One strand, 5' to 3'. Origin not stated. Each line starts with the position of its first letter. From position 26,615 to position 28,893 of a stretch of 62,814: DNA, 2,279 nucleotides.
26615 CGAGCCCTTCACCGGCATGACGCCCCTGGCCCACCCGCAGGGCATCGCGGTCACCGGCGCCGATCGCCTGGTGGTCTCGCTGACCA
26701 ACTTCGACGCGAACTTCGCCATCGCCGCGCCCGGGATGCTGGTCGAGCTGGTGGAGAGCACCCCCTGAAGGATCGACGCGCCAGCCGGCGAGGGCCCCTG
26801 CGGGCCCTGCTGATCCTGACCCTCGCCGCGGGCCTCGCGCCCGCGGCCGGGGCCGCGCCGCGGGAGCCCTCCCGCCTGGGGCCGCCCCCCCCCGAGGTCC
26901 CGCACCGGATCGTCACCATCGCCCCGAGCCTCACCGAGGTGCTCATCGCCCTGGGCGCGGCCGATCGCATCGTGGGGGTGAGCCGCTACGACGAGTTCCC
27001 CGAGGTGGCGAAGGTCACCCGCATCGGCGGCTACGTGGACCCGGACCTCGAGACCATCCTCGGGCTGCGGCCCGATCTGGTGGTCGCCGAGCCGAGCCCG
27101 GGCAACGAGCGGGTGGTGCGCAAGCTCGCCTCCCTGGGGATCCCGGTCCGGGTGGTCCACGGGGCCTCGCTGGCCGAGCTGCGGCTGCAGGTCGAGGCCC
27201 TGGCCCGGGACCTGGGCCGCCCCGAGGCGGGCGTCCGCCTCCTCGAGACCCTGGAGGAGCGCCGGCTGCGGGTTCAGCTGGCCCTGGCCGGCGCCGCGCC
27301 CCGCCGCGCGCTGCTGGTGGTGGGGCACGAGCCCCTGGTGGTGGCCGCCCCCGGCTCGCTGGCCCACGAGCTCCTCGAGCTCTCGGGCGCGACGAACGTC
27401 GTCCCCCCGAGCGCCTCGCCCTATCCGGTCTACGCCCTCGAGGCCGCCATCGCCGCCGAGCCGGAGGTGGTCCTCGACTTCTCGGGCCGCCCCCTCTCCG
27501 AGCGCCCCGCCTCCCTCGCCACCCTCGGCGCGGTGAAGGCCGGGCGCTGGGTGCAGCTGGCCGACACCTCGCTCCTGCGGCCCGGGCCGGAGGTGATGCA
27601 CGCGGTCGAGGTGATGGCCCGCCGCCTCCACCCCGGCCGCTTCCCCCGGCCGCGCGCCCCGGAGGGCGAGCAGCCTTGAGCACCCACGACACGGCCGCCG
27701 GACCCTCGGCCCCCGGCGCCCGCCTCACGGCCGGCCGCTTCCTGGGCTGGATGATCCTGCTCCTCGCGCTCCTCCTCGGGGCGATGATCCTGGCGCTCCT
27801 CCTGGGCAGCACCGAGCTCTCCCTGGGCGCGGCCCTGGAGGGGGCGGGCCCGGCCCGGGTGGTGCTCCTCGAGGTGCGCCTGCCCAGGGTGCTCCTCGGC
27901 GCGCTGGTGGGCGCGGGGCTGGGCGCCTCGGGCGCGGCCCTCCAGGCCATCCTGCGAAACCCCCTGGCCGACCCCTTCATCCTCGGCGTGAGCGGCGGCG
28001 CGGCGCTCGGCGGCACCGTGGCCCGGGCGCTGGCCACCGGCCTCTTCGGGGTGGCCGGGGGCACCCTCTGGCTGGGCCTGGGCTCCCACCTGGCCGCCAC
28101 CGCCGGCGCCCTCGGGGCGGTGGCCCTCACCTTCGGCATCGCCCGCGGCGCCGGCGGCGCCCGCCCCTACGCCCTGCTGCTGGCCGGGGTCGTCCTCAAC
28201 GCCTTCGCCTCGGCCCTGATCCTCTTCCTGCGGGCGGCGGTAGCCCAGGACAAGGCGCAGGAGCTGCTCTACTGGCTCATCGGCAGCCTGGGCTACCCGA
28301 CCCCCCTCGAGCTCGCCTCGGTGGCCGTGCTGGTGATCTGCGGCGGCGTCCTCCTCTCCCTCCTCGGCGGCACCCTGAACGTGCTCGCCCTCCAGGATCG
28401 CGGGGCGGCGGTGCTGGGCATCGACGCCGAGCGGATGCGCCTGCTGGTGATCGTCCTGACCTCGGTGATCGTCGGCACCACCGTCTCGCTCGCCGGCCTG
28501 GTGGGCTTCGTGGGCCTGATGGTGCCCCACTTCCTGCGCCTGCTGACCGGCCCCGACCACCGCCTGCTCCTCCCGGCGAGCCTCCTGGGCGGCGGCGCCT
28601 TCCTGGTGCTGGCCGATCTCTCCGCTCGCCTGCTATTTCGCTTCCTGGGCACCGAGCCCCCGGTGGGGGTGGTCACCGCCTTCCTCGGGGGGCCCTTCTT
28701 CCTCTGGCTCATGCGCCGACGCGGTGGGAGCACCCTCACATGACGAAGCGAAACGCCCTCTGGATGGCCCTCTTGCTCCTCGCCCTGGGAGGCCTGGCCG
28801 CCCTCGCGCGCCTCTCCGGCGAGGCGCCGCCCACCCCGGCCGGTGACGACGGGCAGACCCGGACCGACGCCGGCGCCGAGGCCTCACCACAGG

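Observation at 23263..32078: B12-riboswitch regulon: BtuB-like receptor, beta-propeller lipoprotein, BtuF, BtuC, periplasmic amidohydrolase, BtuD and TonB-like protein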

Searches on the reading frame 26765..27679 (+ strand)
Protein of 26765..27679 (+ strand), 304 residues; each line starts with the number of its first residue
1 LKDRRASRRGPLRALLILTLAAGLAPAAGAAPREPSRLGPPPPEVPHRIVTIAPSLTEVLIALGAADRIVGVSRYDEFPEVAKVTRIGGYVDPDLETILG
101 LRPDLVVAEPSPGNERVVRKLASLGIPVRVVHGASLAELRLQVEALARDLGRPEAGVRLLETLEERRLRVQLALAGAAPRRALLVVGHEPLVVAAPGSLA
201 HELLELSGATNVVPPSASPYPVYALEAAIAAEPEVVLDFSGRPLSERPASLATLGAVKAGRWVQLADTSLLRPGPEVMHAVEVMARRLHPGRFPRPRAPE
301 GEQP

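Call 5: search_protein_families(library=pfam, proteins=[window:26939-27679:+], max_evalue=0.01)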
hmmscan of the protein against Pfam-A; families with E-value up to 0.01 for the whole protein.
window:26939-27679:+ (246 aa): 1 family
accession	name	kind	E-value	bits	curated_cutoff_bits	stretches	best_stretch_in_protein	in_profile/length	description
PF01497.23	Peripla_BP_2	-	9.2e-18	64.9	27.5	1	1-179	11-196/235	Periplasmic binding protein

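Call 6: search_protein_families(library=ncbifam, proteins=[window:26939-27679:+], max_evalue=0.01)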
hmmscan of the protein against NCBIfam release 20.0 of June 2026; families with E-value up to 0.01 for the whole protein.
window:26939-27679:+ (246 aa): 6 families
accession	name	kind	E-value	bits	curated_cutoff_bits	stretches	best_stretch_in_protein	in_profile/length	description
NF002894.0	PRK03379.1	equivalog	1.3e-22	80.2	234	1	4-179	39-213/266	vitamin B12 ABC transporter substrate-binding protein BtuF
TIGR04281.1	peripla_PGF_1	equivalog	2.3e-22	79.6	325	1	4-236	37-270/330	PGF-CTERM-anchored ABC transporter substrate-binding protein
NF038402.1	TroA_like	subfamily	7.9e-14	51.7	30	1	3-179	13-184/219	helical backbone metal receptor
TIGR03659.1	IsdE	equivalog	2.8e-13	49.7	298.65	1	21-180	70-230/292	heme ABC transporter substrate-binding protein IsdE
NF007864.0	PRK10576.1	equivalog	0.0013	18.1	252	1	24-153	76-209/297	Fe(3+)-hydroxamate ABC transporter substrate-binding protein FhuD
TIGR03868.1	F420-O_ABCperi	hypoth_equivalog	0.0059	15.9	392.4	0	1-51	30-85/287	putative F420-0 ABC transporter substrate-binding protein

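Call 69: search_solved_structures(query=window:26765-27679:+, max_evalue=0.00001)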
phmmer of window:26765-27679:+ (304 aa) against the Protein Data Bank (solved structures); distinct sequences matched with E-value up to 0.00001: 17.
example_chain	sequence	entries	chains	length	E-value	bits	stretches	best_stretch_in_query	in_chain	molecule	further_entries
5ysc_A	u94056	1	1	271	4.6e-27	98.9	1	43-285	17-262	Vitamin B12-binding protein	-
2r7a_A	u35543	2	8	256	5e-24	88.9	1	47-290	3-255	Bacterial heme binding protein | Periplasmic HEME binding protein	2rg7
5m34_A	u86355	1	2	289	2.8e-21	79.8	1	47-241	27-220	Vitamin B12-binding protein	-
5m2q_A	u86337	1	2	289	1e-20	78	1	47-241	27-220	Outer membrane protein A,Vitamin B12-binding protein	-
5ovw_A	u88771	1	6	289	1.4e-20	77.6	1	47-241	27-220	Vitamin B12-binding protein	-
5m29_A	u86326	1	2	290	1.4e-20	77.6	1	47-241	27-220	Vitamin B12-binding protein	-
1n2z_A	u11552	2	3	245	1.5e-20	77.5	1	48-241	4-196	Vitamin B12 transport protein btuF | Vitamin B12-binding protein btuF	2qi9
4dbl_E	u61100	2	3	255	1.5e-20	77.4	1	48-241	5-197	Vitamin B12-binding protein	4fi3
1n4a_A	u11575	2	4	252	1.9e-20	77.1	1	48-241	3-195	Vitamin B12 transport protein btuF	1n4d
5m3b_A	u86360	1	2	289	3.7e-20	76.2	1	47-241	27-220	Vitamin B12-binding protein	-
5khl_B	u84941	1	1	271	3.2e-14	56.7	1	46-257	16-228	Hemin ABC transporter, periplasmic hemin-binding protein HutB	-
3md9_A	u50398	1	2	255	1.5e-13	54.5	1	47-238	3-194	Hemin-binding periplasmic protein hmuT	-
3nu1_A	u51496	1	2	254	2.1e-13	54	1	47-238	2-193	Hemin-binding periplasmic protein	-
5b58_T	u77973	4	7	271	1.2e-12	51.5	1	47-289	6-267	Putative hemin transport system, substrate-binding protein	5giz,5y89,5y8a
4m7o_A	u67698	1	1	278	1.2e-09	41.7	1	46-279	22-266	Iron-binding protein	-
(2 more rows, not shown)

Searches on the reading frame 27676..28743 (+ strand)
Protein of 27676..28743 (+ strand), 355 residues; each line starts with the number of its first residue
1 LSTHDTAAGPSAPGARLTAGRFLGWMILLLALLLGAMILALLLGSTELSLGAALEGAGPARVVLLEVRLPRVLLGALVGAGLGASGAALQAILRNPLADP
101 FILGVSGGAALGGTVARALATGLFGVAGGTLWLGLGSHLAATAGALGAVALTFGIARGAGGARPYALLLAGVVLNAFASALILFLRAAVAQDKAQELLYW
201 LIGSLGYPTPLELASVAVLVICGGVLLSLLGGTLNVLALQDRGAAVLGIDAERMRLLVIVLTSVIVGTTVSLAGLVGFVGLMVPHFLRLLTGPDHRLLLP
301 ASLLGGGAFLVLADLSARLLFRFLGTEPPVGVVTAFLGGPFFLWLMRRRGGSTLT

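Call 5: search_protein_families(library=pfam, proteins=[window:27676-28743:+], max_evalue=0.01)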
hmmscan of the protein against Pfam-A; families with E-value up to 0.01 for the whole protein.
window:27676-28743:+ (355 aa): 2 families
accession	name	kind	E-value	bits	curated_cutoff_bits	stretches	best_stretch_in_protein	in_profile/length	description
PF01032.23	FecCD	-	2.3e-75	254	26.5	1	32-348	1-311/311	FecCD transport family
PF00950.22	ABC-3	-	0.003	17.6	20.1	1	123-283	43-197/258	ABC 3 transport family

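Call 6: search_protein_families(library=ncbifam, proteins=[window:27676-28743:+], max_evalue=0.01)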
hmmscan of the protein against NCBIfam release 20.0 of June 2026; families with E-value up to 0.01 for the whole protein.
window:27676-28743:+ (355 aa): 16 families
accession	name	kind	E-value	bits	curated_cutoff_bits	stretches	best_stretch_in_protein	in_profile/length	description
NF007081.0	PRK09535.1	equivalog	2.4e-67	227.8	461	1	59-350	86-362/366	vitamin B12 ABC transporter permease BtuC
NF003001.0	PRK03784.1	equivalog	3.4e-58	197.3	334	1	24-349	17-328/332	vitamin B12 ABC transporter permease BtuC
TIGR03869.1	F420-0_ABCperm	hypoth_equivalog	5.9e-54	183.5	437.35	1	63-349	48-321/325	putative F420-0 ABC transporter permease subunit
NF008407.0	PRK11228.1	equivalog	5.9e-48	163.5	396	1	60-349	50-329/330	iron-dicitrate ABC transporter permease FecC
NF007867.0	PRK10577.1-3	subfamily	1.7e-45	155.6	849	1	12-349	375-705/710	Fe(3+)-hydroxamate ABC transporter permease FhuB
NF007871.0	PRK10577.2-2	equivalog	8.5e-45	153.4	899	1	20-349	355-676/679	Fe(3+)-hydroxamate ABC transporter permease FhuB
NF007299.0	PRK09777.1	equivalog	6.4e-44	150.5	406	1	26-348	6-316/318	Fe(3+) dicitrate ABC transporter permease subunit FecD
NF007866.0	PRK10577.1-2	equivalog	3.3e-43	148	554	1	26-349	15-331/666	Fe(3+)-hydroxamate ABC transporter permease FhuB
NF007760.0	PRK10441.1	equivalog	1.2e-41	142.9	428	1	27-350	14-330/335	Fe(3+)-siderophore ABC transporter permease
NF007872.0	PRK10577.2-3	equivalog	1.7e-40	139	727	1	25-350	355-670/676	Fe(3+)-hydroxamate ABC transporter permease FhuB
NF007868.0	PRK10577.1-5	equivalog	8.8e-31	107.1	943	1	65-348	59-330/666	Fe(3+)-hydroxamate ABC transporter permease FhuB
NF007870.0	PRK10577.2-1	equivalog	3.6e-30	105.2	1355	1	62-350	398-674/678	Fe(3+)-hydroxamate ABC transporter permease FhuB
NF007759.0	PRK10440.1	equivalog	2.2e-28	99.5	422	1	26-347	12-324/330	iron-enterobactin ABC transporter permease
NF007865.0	PRK10577.1-1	equivalog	9.9e-26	90.4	1107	2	142-349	452-658/660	Fe(3+)-hydroxamate ABC transporter permease FhuB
NF007873.0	PRK10577.2-4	equivalog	3e-25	89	1012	1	23-346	330-640/646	Fe(3+)-hydroxamate ABC transporter permease FhuB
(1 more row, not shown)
